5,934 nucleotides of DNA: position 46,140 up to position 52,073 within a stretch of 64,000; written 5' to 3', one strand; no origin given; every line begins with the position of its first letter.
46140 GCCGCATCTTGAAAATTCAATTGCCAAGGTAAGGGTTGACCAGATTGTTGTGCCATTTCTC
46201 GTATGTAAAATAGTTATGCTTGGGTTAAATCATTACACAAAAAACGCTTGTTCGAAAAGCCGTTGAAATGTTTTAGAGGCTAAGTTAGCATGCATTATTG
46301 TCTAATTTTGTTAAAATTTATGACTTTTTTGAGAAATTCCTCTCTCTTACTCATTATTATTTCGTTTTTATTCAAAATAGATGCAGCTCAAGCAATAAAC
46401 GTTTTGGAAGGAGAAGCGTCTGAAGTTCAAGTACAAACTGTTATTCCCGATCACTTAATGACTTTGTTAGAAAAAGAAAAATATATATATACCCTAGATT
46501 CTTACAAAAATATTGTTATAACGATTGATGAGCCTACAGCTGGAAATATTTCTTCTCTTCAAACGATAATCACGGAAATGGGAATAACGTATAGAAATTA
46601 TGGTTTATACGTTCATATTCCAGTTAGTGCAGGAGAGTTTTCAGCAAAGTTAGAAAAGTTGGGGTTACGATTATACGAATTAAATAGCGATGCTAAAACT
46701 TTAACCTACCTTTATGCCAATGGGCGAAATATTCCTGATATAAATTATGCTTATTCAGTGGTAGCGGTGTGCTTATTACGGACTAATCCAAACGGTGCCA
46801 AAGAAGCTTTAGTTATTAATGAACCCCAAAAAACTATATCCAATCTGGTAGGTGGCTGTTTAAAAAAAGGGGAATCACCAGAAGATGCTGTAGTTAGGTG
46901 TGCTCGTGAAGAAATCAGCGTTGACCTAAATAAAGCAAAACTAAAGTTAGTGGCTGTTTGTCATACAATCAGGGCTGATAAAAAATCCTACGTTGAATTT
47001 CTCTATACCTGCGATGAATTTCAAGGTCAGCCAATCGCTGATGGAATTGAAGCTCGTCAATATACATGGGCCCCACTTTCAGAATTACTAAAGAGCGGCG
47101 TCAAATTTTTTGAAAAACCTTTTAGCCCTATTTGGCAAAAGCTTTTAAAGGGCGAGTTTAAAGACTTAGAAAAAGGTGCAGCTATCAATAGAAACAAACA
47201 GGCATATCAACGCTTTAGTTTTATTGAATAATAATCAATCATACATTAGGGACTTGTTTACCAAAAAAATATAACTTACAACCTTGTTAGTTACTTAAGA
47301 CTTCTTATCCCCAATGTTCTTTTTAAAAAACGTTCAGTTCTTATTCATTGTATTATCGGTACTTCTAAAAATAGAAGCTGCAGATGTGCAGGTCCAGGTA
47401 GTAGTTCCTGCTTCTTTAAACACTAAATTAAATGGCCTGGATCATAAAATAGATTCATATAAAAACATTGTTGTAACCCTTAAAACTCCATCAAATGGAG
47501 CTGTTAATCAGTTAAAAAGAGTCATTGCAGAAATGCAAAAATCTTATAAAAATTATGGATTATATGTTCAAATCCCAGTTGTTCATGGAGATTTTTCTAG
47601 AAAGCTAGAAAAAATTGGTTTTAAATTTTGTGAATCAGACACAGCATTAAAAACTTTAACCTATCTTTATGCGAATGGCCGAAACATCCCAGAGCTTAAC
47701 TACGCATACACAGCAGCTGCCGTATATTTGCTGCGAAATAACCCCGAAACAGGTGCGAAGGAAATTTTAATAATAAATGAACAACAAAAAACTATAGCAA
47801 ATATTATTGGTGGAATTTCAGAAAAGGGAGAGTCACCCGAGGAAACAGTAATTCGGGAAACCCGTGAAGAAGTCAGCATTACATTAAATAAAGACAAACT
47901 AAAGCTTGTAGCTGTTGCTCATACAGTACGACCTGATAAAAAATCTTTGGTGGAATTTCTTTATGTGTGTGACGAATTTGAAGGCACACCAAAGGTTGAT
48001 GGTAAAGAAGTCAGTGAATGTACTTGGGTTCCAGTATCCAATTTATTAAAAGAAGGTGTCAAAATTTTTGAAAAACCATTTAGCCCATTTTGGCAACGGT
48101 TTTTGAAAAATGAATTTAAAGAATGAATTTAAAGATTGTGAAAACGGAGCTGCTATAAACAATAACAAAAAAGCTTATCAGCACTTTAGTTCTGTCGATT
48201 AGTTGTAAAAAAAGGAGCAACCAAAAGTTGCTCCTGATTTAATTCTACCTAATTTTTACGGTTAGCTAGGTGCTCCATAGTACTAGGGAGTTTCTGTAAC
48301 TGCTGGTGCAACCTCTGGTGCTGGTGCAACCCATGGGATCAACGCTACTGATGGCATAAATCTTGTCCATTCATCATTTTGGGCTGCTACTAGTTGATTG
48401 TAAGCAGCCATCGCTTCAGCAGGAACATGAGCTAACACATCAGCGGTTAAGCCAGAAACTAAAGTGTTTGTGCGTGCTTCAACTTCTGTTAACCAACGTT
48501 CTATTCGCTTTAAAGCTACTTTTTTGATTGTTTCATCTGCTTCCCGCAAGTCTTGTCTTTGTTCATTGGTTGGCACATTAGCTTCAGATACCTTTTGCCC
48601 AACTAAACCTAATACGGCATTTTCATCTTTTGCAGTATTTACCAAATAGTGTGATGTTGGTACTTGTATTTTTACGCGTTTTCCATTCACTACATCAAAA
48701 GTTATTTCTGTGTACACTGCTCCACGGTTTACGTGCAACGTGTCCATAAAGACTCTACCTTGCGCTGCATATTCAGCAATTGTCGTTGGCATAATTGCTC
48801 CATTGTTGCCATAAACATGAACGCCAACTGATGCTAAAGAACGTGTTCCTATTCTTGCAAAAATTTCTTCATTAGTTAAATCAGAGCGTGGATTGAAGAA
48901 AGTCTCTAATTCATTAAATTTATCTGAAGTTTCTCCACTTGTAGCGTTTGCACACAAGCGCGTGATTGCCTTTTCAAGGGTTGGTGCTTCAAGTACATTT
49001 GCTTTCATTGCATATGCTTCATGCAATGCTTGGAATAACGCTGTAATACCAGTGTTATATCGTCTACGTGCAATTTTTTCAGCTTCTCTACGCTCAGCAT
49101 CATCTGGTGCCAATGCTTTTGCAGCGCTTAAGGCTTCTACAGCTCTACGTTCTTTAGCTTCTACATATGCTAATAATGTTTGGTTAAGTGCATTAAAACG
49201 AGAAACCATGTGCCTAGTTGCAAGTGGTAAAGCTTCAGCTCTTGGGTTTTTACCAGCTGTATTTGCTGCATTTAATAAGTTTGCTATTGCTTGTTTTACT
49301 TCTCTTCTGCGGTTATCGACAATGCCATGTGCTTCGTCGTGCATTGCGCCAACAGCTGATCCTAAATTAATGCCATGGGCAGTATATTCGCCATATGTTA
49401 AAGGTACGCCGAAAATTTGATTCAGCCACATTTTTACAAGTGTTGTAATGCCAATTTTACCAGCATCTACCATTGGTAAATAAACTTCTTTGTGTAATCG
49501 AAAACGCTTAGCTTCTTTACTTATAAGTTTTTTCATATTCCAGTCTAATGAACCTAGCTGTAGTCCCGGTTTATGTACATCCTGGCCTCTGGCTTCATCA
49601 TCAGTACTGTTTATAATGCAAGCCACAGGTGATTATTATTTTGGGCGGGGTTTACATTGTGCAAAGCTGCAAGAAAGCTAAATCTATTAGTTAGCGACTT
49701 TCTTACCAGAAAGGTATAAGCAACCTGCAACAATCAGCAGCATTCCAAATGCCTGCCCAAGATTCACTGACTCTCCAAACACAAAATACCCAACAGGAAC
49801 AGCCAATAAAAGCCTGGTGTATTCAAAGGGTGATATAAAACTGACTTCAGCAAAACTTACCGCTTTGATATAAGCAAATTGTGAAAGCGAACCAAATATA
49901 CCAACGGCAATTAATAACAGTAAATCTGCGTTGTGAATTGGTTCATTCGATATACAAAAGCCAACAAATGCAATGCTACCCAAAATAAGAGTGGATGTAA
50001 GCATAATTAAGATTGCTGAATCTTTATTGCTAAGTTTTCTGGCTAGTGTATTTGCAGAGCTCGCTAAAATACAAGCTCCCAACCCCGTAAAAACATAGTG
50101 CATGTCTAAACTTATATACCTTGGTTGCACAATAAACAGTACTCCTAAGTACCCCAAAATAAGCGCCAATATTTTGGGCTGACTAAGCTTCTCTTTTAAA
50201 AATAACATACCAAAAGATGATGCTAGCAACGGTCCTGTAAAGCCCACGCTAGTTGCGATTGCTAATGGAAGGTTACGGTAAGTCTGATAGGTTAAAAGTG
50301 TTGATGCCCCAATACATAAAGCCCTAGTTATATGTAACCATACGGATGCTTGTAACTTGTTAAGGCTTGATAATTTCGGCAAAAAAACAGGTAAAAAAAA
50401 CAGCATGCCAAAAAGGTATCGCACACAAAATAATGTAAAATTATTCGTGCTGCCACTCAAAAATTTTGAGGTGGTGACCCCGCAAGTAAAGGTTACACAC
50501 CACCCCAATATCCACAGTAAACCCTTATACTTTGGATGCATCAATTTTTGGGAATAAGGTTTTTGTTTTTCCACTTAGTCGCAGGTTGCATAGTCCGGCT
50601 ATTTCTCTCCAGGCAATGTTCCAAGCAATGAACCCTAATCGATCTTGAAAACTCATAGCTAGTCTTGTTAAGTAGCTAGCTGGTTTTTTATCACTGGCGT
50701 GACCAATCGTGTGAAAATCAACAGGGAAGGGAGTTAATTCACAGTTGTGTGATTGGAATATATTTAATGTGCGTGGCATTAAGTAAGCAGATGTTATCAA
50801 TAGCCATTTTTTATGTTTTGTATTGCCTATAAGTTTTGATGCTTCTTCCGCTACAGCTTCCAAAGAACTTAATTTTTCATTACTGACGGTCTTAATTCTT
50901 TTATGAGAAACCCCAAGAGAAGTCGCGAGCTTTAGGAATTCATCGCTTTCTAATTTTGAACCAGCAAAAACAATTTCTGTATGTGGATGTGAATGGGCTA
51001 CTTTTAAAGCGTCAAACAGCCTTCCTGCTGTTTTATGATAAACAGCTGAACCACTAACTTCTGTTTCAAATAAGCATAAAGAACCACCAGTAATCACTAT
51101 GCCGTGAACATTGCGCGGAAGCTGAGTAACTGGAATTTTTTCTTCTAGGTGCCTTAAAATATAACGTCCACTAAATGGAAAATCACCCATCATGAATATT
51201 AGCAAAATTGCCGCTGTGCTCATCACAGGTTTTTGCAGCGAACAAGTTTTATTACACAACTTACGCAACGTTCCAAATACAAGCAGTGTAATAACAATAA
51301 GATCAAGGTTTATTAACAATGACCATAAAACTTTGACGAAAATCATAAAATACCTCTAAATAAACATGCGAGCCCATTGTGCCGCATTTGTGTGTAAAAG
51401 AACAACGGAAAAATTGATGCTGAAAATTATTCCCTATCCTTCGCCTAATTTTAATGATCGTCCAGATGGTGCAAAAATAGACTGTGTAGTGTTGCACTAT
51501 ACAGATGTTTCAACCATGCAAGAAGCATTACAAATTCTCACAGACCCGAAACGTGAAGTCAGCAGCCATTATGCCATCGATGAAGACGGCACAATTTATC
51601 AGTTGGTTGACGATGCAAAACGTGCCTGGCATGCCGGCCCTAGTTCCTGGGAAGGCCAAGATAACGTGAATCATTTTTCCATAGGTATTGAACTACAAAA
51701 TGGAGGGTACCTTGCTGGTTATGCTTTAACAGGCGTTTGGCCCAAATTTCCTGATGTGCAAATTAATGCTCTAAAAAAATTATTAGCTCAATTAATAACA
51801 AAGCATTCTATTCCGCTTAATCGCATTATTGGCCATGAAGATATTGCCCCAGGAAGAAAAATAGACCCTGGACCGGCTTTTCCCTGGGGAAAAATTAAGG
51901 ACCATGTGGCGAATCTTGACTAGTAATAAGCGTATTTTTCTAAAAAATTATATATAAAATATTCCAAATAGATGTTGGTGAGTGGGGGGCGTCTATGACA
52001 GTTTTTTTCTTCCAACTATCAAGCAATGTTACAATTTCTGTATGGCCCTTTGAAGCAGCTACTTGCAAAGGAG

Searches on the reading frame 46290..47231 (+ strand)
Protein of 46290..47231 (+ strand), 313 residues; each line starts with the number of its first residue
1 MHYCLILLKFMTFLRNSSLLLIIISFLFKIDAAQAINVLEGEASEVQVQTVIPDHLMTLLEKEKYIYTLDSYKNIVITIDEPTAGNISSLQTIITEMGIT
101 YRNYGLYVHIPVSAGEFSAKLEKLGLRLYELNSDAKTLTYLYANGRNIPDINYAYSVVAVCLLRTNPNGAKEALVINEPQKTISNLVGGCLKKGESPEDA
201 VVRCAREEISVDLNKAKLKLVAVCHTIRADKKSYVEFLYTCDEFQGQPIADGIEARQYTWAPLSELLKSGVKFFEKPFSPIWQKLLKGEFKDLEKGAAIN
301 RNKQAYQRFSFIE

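Call 60: search_protein_families(library=pfam, proteins=[window:46290-47231:+], max_evalue=0.001)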
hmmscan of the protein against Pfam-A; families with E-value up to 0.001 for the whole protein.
window:46290-47231:+ (313 aa): 1 family
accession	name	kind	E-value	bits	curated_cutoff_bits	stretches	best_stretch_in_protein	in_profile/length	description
PF00293.34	NUDIX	-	9.8e-12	45.5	21.1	1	158-277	4-129/134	NUDIX domain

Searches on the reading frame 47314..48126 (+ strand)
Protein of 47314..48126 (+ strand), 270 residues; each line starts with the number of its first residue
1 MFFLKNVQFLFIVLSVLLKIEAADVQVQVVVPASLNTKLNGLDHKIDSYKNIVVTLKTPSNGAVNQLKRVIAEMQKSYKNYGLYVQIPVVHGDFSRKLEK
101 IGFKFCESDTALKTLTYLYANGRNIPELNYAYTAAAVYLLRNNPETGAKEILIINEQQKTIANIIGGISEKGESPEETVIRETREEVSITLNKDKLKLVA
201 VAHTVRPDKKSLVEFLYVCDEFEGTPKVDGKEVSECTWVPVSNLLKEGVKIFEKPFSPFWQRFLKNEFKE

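Call 60: search_protein_families(library=pfam, proteins=[window:47314-48126:+], max_evalue=0.001)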
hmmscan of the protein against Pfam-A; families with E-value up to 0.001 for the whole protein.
window:47314-48126:+ (270 aa): 1 family
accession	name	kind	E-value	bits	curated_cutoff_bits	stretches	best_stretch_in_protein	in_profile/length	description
PF00293.34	NUDIX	-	1.8e-15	57.6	21.1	1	136-256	5-130/134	NUDIX domain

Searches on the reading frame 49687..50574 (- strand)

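Call 60: search_protein_families(library=pfam, proteins=[window:49687-50574:-], max_evalue=0.001)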
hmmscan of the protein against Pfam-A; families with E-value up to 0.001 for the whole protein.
window:49687-50574:- (295 aa): 1 family
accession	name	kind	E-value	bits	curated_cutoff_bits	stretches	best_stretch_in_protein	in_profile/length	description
PF00892.27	EamA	-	2.5e-27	96.3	28.2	2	17-149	2-134/135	EamA-like transporter family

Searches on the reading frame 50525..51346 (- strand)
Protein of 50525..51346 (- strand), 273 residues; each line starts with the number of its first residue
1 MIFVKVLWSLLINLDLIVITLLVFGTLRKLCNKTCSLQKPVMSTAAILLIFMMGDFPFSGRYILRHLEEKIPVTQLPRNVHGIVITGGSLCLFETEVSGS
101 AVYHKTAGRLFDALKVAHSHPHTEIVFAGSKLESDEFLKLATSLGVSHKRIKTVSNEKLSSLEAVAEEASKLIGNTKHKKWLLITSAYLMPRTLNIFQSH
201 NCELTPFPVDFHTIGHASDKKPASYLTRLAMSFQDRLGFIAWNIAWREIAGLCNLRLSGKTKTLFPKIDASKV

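Call 60: search_protein_families(library=pfam, proteins=[window:50525-51346:-], max_evalue=0.001)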
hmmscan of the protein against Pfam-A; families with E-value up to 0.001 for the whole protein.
window:50525-51346:- (273 aa): 1 family
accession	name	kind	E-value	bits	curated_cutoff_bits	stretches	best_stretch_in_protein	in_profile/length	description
PF02698.23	DUF218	-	2.4e-10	40.9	27.6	1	83-251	3-133/133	DUF218 domain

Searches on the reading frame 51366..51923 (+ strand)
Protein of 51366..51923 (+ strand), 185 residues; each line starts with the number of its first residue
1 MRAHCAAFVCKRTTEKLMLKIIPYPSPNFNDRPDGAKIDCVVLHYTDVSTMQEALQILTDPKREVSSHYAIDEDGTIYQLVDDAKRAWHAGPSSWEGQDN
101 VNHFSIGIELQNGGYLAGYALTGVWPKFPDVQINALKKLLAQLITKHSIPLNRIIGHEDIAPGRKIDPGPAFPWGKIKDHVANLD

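Call 60: search_protein_families(library=pfam, proteins=[window:51366-51923:+], max_evalue=0.001)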
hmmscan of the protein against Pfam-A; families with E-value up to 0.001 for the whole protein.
window:51366-51923:+ (185 aa): 1 family
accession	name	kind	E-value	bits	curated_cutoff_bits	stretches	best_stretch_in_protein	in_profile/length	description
PF01510.30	Amidase_2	-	2.1e-36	125.6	26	1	35-170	2-131/131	N-acetylmuramoyl-L-alanine amidase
